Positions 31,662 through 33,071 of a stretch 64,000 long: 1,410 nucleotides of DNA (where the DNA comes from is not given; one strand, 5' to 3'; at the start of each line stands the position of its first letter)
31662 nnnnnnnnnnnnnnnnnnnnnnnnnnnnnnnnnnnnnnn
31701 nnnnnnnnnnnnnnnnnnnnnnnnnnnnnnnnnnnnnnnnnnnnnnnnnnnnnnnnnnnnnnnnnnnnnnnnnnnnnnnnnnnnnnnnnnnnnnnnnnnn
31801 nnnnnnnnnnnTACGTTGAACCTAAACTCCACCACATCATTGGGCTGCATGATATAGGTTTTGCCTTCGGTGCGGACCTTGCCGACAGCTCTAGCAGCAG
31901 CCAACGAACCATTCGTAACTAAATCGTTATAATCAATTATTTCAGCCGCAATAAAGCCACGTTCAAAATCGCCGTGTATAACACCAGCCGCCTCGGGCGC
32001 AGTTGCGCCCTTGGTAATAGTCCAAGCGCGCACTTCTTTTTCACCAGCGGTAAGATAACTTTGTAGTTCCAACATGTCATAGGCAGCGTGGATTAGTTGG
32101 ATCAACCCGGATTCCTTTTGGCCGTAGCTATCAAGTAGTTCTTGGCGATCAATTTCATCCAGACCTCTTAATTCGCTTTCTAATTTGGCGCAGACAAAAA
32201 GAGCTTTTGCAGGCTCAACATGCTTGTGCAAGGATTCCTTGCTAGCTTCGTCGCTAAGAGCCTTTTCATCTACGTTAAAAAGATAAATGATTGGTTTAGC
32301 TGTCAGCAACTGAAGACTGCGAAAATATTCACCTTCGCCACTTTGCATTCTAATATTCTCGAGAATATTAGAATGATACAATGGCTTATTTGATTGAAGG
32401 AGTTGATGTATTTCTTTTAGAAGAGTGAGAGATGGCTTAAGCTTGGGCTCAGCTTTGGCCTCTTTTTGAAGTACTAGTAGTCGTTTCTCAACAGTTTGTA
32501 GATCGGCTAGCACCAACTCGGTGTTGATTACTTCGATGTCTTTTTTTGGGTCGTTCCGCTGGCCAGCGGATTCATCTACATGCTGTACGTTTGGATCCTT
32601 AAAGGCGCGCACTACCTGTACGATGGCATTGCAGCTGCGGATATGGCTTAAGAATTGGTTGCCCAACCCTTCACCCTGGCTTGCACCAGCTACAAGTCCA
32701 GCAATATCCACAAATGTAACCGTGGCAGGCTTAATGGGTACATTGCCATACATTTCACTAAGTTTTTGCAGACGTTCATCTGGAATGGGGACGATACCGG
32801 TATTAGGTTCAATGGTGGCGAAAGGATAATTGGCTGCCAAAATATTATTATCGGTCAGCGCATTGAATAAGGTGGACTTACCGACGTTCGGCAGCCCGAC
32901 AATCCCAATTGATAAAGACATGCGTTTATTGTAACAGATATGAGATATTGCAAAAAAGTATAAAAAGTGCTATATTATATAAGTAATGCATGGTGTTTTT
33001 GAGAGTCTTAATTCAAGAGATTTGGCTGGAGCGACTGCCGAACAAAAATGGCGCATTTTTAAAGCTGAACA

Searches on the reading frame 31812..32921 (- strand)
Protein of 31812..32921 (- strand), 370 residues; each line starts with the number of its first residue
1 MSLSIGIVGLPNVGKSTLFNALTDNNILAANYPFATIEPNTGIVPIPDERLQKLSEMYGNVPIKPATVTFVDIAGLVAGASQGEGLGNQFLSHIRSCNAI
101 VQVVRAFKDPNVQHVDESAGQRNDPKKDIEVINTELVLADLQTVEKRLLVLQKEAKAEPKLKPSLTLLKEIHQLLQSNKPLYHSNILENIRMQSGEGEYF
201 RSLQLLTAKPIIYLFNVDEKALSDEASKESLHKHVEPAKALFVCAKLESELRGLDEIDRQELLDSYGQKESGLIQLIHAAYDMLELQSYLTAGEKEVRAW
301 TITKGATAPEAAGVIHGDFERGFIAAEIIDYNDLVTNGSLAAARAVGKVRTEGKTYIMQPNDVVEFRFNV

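Call 75: search_protein_families(library=pfam, proteins=[window:31812-32921:-], max_evalue=0.001)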
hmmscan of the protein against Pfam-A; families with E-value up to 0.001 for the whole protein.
window:31812-32921:- (370 aa): 4 families
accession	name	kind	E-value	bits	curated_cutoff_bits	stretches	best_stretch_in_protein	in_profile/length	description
PF06071.19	YchF-GTPase_C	-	6e-35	119.7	27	1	286-369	1-84/84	Protein of unknown function (DUF933)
PF01926.29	MMR_HSR1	-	1.1e-22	80.7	21.9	1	5-123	2-100/113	50S ribosome-binding GTPase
PF02421.24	FeoB_N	-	9.2e-09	35.4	27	1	5-48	3-46/156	Ferrous iron transport protein B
PF00350.29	Dynamin_N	-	0.00027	21.5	27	0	5-30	1-26/168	Dynamin family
